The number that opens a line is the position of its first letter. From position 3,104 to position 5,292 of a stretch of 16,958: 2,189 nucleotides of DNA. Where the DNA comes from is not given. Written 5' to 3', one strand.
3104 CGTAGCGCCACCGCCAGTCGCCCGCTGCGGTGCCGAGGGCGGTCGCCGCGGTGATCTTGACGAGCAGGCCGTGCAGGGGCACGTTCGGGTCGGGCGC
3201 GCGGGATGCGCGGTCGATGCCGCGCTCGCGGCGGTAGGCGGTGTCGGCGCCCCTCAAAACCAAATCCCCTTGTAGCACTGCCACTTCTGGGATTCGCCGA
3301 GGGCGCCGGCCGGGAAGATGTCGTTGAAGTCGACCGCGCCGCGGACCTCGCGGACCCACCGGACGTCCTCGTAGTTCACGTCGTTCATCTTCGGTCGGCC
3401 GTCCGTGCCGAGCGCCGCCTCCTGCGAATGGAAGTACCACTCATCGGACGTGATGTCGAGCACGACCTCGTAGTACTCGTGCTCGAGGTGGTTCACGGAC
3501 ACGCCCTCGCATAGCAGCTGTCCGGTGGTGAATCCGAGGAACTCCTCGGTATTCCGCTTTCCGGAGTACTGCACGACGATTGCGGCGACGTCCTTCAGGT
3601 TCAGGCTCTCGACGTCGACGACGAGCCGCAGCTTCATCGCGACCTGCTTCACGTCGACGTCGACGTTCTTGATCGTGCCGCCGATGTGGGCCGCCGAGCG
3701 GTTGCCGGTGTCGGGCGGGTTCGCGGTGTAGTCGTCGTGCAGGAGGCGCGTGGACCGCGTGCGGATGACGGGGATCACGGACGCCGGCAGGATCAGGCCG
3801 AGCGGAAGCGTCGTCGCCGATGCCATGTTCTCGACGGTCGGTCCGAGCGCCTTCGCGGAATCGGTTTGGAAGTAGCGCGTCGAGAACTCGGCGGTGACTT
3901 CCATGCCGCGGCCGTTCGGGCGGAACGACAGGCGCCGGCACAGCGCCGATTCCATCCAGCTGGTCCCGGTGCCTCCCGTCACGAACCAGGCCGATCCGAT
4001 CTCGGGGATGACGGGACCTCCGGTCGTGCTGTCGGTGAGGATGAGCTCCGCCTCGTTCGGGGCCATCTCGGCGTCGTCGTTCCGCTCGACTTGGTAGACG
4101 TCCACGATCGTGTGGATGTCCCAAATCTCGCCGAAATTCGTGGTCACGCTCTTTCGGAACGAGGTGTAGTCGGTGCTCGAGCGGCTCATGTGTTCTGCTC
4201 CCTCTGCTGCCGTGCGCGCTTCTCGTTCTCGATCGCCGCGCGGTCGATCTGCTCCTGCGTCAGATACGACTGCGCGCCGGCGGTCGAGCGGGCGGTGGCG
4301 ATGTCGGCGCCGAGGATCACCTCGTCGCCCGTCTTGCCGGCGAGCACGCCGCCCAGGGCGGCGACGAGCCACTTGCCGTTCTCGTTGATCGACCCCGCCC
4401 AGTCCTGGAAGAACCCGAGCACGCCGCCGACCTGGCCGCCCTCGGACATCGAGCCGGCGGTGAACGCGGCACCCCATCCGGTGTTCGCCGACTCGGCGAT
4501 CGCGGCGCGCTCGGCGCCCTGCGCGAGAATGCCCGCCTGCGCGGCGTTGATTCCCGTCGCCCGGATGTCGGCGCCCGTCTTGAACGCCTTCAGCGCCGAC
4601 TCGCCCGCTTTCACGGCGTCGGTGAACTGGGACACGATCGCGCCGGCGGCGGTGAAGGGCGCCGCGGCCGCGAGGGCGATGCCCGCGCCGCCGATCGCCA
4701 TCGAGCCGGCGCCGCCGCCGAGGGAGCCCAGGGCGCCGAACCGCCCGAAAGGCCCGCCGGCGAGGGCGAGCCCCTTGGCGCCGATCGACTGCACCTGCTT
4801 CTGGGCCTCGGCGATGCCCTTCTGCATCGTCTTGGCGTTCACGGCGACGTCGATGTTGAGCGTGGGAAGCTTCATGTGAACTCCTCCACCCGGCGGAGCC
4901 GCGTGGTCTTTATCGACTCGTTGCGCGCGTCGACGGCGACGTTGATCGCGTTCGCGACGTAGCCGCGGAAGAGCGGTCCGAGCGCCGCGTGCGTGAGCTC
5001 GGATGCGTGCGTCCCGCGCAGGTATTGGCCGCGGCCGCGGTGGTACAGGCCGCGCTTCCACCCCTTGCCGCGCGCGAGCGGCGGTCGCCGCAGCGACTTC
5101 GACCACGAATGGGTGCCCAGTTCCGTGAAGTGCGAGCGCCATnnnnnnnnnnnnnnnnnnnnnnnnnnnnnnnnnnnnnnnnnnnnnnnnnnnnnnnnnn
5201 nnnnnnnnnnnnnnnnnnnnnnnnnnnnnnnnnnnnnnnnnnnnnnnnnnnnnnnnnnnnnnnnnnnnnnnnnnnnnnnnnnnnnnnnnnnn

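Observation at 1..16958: Complete, circularly closed tailed-phage-like genome of only about 16.86 kb with every gene on one strand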

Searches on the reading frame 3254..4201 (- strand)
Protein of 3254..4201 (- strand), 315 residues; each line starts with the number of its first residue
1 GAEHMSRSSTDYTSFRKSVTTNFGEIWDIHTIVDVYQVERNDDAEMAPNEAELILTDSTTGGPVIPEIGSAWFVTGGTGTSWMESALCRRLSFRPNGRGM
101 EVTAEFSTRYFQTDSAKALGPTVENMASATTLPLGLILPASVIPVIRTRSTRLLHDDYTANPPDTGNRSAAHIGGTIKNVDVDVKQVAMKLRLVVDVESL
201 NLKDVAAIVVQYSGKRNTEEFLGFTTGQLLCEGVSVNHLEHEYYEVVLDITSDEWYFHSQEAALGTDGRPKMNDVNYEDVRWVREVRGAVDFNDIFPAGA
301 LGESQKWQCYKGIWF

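Call 22: find_related_loci(query=window:3254-4201:-, collection=viral_contigs, flank=10000)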
Query window:3254-4201:- (315 aa) in viral_contigs; peptide patterns used: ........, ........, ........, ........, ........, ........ (x = any residue, [..] = any of these).
15 stretches matched a pattern; 2 encode a relative of the query (tblastn E <= 1e-3); 2 distinct loci.
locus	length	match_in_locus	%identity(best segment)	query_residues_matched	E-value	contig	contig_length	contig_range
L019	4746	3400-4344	86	1-315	0e+0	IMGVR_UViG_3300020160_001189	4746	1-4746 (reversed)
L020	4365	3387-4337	85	1-315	0e+0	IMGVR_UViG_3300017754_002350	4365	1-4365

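Call 45: search_protein_families(library=ncbifam, proteins=[window:3254-4189:-], max_evalue=1)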
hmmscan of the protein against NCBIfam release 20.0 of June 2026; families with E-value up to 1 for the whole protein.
window:3254-4189:- (311 aa): 0 families

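Call 46: find_homologous_proteins(query=window:3254-4189:-, max_evalue=0.001)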
Query window:3254-4189:- (311 aa): 15 proteins with E <= 0.001 among 1396 candidates.
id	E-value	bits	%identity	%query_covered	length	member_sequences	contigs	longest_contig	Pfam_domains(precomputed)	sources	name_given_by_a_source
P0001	5.9e-209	711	100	100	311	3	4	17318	-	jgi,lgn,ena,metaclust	metaclust:\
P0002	9.7e-182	621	86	100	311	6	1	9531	-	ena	-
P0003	1.7e-179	614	85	100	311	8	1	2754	-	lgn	-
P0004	5.4e-178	609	84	100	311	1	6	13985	-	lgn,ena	-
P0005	9.4e-178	608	86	100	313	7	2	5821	-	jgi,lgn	-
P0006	1.3e-176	604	84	100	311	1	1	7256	-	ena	-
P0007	8.0e-88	313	46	99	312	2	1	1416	-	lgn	-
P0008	2.7e-82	295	47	94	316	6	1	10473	-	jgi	jgi:hypothetical protein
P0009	3.0e-78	281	46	99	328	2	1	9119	-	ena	-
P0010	7.7e-76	273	44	99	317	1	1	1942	-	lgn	-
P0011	1.9e-75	272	44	99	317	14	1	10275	-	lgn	-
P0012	2.4e-73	265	43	96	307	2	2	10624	-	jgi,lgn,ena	-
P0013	1.0e-67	247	40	99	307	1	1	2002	-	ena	-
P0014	2.1e-61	226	39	99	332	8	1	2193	-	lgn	-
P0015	2.3e-58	216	38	99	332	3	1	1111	-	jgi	-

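Call 47: find_encoding_contigs(protein=P0001, flank=10000, max_places=10)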
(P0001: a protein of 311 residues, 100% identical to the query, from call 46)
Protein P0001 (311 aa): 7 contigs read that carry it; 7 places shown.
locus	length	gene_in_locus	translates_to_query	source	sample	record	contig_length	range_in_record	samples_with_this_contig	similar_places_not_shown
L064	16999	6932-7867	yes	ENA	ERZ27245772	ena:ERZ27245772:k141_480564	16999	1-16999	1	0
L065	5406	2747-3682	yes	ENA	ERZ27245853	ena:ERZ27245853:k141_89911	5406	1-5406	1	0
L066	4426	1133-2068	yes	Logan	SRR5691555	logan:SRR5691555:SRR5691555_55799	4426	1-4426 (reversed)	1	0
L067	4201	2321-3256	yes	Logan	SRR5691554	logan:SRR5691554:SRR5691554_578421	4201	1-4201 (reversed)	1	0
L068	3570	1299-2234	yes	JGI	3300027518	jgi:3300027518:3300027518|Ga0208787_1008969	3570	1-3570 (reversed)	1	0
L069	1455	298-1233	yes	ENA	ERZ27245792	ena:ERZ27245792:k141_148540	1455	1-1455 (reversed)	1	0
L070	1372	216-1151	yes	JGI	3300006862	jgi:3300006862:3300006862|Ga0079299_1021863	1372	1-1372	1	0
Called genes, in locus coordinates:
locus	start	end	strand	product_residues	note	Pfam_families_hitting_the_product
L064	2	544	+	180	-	?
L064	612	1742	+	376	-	PF04860:Phage_portal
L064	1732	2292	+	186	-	PF04586:Peptidase_S78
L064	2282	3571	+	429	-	PF05065:Phage_capsid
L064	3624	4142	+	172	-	PF05135:Phage_connect_1 (faint)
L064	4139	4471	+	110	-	PF05521:Phage_HCP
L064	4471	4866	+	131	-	-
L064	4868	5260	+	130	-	PF06199:Phage_tail_2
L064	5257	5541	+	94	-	-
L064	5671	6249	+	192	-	-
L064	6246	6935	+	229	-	-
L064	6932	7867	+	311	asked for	-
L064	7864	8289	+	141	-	-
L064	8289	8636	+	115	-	-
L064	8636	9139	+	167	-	-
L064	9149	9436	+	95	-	-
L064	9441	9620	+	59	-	-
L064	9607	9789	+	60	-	-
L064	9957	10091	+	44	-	-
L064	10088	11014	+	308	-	-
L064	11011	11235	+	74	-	-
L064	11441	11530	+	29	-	-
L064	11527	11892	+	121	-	-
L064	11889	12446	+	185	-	-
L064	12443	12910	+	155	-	-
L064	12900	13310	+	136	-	-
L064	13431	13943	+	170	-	-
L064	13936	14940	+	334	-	PF13481:AAA_25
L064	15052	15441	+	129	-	-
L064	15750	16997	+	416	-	?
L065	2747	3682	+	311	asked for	-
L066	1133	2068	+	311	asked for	-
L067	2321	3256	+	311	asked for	-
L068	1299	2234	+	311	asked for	-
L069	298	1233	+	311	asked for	-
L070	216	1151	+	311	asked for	-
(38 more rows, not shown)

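Call 52: search_solved_structures(query=A3, max_evalue=10)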
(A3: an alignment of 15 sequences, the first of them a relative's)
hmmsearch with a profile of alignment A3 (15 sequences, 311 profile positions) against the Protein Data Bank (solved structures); distinct sequences matched with E-value up to 10: 8.
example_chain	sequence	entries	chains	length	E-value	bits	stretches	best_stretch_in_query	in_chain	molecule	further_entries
8qkm_A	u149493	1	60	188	0.31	13.1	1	32-129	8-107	Capsid protein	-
2buk_A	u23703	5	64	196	0.33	13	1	32-129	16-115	COAT PROTEIN | Capsid protein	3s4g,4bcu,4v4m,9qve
8eon_D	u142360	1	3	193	0.38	12.8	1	141-235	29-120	Baseplate component gp38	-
9b45_V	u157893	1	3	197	0.39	12.8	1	141-235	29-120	gp39 Ripcord-2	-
1xjv_A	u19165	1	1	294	0.77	11.8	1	17-83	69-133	Protection of telomeres 1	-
3kjo_A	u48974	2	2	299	0.8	11.8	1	17-83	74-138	Protection of telomeres protein 1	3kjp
8sh0_A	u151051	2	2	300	0.8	11.8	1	17-83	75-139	Protection of telomeres protein 1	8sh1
9ygm_LM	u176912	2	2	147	1.5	10.9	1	24-88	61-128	60S ribosomal protein uL15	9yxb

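Call 61: predict_structure(alignment_id=A3)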
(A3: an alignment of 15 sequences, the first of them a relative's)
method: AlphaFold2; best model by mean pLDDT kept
length: 311 residues; sequences in the alignment: 15
mean_pLDDT: 70.2   pTM: 0.49
mean pLDDT of the five models: 70.2, 61.7, 56.5, 52.7, 45.2
residues with pLDDT >= 90: 5; 70-90: 186; 50-70: 78; < 50: 42
segments of 3 or more residues with pLDDT < 50: 20-24, 76-79, 106-126, 128-133, 307-311
pLDDT, mean of each block of 10 residues (from residue 1): 84 77 63 88 79 82 71 51 76 86 55 41 46 55 74 68 74 74 73 65 79 80 82 68 76 72 83 80 78 55 47 31
secondary structure, 60 per line:
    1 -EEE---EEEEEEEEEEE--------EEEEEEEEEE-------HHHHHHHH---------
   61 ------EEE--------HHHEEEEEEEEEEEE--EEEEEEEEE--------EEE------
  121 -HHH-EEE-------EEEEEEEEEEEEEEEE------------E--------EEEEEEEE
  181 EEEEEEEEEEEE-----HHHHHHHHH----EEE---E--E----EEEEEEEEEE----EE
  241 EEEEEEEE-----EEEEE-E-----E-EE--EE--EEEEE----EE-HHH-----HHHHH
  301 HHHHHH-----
elements in order: E2-4 E8-18 E27-36 H44-51 E67-69 E81-92 E95-103 E112-114 E126-128 E136-151 E173-192 H198-206 E211-213 E225-234 E239-248 E254-258 E276-280 H296-306

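Call 64: fold_search(model_id=the predicted structure, library=pdb)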
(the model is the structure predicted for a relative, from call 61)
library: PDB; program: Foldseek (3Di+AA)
matches with E <= 10: 498; with E <= 0.001: 0
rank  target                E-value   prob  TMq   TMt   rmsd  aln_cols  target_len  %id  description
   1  9j1k_A                7.4e-02  0.60  0.16  0.26   9.9       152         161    7  Tip region of monocin (released 2025-01-08)
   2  9j1j_C                1.1e-01  0.54  0.17  0.30  11.4       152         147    8  Cap region of monocin (released 2025-01-08)
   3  8fqc_U1               1.2e-01  0.47  0.17  0.14  11.8       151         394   14  Structure of baseplate with receptor binding complex of Agrobacterium phage Milano (released 2024-01-31)
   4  9m8o_I                1.3e-01  0.18  0.16  0.19  15.0       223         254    8  Cryo-EM structure of bacteriophage NF5 baseplate (released 2025-12-17)
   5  9j1j_B                1.4e-01  0.54  0.17  0.28  10.1       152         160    8  Cap region of monocin (released 2025-01-08)
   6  8xan_A                1.4e-01  0.06  0.13  0.14  29.8       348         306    7  Major tail protein of SH-Ab15497 (released 2024-12-11)
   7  9b45_S                1.5e-01  0.51  0.18  0.30  14.6       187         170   12  Pseudomonas phage Pa193 baseplate complex and tail fiber (released 2024-10-16)
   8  9l9p_H                1.7e-01  0.60  0.16  0.36   9.3       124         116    6  Cryo-EM structure of bacteriophage T1 tail tip complex (released 2025-03-12)
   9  8qhs_A                1.7e-01  0.44  0.16  0.27  12.1       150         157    9  Cryo-EM structure of the monocin tail-tube, MttP. (released 2024-06-19)
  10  1vi7                  1.9e-01  0.07  0.11  0.15  24.5       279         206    8  Crystal structure of an hypothetical protein (released 2003-12-30)
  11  9jlf_E                2.0e-01  0.12  0.16  0.21  21.4       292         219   10  Cryo-EM Structure of Bacteriophage FCWL1 head-to-tail interface (released 2025-01-22)
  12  8eon_A                2.1e-01  0.35  0.18  0.29  13.4       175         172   10  Pseudomonas phage E217 baseplate complex (released 2023-07-26)
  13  6toa_G                2.6e-01  0.33  0.18  0.33  10.4       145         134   12  Neck of empty GTA particle computed with C6 symmetry (released 2020-07-22)
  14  7smm_B                2.8e-01  0.07  0.13  0.10  27.0       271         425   12  Cryo-EM structure of Torpedo acetylcholine receptor in apo form (released 2022-03-09)
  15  9m8o_G                2.9e-01  0.13  0.16  0.19  14.2       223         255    7  Cryo-EM structure of bacteriophage NF5 baseplate (released 2025-12-17)
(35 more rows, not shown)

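Call 83: search_dna_similar(query=window:3254-4189:-, collection=phages, mode=protein, max_evalue=0.01, max_rows=10)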
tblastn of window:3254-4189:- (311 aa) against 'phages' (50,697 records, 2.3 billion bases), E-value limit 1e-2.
No match.

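Call 99: search_protein_representatives(alignment_id=A3)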
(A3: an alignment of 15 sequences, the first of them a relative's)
Query: 15 sequences, 311 profile positions. Proteins with E-value up to 0.001 (for the whole library): 200; up to 1e-10: 97; up to 1e-30: 49. The best 150 are listed.
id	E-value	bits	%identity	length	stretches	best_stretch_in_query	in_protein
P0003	2.1e-161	552.4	-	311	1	2-311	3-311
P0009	6.8e-133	458.8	-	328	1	1-311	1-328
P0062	5.3e-122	423.0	-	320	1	1-311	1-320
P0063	3.6e-102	357.9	-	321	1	6-311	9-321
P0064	2.1e-98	345.4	-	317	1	1-311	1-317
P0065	1.4e-82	293.5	-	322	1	2-309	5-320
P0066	3.7e-79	282.3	-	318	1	3-310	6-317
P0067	1.2e-56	208.3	-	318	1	25-311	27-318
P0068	7.6e-56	205.7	-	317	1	8-311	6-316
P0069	8.5e-54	198.9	-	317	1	4-311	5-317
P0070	2.1e-48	181.2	-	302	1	3-310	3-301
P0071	3.9e-45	170.5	-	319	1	2-293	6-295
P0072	9.5e-45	169.2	-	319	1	5-293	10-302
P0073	4.4e-44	167.1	-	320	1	4-310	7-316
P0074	1.4e-43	165.4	-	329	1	3-310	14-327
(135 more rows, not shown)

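Call 101: search_protein_families(library=pfam, alignment_id=A6, max_evalue=0.01)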
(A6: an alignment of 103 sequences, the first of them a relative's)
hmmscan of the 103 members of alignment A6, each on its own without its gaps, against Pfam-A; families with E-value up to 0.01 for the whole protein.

A. member 1, P0001 (311 aa): 0 families

B. families by the number of members that match (of 103 scanned): 2 families
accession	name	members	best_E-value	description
PF11138.13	DUF2911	1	0.00076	Protein of unknown function (DUF2911)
PF07981.16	Plasmod_MYXSPDY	1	0.0071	Plasmodium repeat_MYXSPDY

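Call 102: search_solved_structures(query=A6, max_evalue=1)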
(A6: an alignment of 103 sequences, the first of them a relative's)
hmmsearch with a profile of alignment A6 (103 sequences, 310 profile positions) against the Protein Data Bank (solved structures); distinct sequences matched with E-value up to 1: 1.
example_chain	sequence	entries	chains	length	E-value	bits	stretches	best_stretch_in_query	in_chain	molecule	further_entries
6fjq_A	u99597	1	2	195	0.012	18.1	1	193-242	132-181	Fiber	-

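Call 104: fold_search(model_id=the predicted structure, library=viral)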
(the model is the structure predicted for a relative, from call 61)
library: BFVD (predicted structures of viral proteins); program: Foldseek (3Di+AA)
matches with E <= 10: 892; with E <= 0.001: 17
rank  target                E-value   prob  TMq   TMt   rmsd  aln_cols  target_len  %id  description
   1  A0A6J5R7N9            6.2e-13  1.00  0.62  0.63   6.3       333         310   20  Uncharacterized protein [uncultured Caudovirales phage]
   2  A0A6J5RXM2            2.3e-12  1.00  0.41  0.49   9.7       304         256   16  Uncharacterized protein [uncultured Caudovirales phage]
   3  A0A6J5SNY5            1.5e-11  1.00  0.57  0.60   6.4       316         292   15  Uncharacterized protein [uncultured Caudovirales phage]
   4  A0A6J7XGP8            1.2e-09  1.00  0.39  0.40  17.1       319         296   13  Uncharacterized protein [uncultured Caudovirales phage]
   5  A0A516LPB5            1.2e-07  1.00  0.30  0.30  12.9       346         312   14  (no name in the UniProt tables at hand)
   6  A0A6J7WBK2            1.9e-06  1.00  0.32  0.33  12.0       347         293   11  Uncharacterized protein [uncultured Caudovirales phage]
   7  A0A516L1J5            4.2e-06  1.00  0.33  0.37   9.7       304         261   10  (no name in the UniProt tables at hand)
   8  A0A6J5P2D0            4.2e-06  1.00  0.25  0.24  15.1       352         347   12  Uncharacterized protein [uncultured Caudovirales phage]
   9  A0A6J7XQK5            1.1e-05  1.00  0.25  0.22  16.4       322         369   14  Uncharacterized protein [uncultured Caudovirales phage]
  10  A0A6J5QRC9            1.6e-05  1.00  0.36  0.39   7.8       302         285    8  Uncharacterized protein [uncultured Caudovirales phage]
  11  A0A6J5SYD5            1.8e-05  1.00  0.32  0.33  11.6       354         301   14  Uncharacterized protein [uncultured Caudovirales phage]
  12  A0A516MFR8            1.8e-05  1.00  0.27  0.28  14.9       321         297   13  (no name in the UniProt tables at hand)
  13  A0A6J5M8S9            5.9e-05  1.00  0.27  0.24  14.4       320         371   10  Uncharacterized protein [uncultured Caudovirales phage]
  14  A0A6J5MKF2            1.4e-04  1.00  0.31  0.32  11.5       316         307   11  Uncharacterized protein [uncultured Caudovirales phage]
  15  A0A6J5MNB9            1.7e-04  1.00  0.28  0.24  13.1       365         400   10  Uncharacterized protein [uncultured Caudovirales phage]
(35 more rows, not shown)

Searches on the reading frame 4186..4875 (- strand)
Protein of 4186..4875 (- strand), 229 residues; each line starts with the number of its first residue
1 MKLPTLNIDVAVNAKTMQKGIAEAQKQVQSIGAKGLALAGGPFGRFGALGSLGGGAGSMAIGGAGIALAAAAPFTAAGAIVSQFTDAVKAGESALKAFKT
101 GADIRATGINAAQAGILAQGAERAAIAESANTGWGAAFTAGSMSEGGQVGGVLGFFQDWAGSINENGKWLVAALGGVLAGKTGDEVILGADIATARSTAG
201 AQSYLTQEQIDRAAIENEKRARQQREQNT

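Call 44: search_protein_families(library=pfam, proteins=[window:4186-4875:-], max_evalue=1)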
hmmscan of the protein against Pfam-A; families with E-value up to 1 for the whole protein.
window:4186-4875:- (229 aa): 0 families

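Call 45: search_protein_families(library=ncbifam, proteins=[window:4186-4875:-], max_evalue=1)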
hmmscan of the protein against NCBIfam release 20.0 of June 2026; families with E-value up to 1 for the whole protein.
window:4186-4875:- (229 aa): 0 families

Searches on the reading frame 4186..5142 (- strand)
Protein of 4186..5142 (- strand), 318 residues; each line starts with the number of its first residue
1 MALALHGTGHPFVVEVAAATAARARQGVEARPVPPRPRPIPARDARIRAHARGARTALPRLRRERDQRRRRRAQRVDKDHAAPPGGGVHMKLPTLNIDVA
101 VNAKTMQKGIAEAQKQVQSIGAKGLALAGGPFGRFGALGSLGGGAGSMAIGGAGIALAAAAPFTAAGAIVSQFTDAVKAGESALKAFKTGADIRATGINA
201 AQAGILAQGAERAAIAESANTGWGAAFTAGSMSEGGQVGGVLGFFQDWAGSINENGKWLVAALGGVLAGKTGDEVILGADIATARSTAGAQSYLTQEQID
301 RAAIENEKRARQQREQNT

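Call 7: search_protein_families(library=pfam, proteins=[window:4186-5142:-], max_evalue=0.01)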
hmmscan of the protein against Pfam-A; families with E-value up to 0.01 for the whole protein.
window:4186-5142:- (318 aa): 0 families

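Call 10: search_protein_families(library=phrogs, proteins=[window:4186-5142:-], max_evalue=0.01)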
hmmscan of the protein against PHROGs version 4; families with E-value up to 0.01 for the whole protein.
window:4186-5142:- (318 aa): 0 families
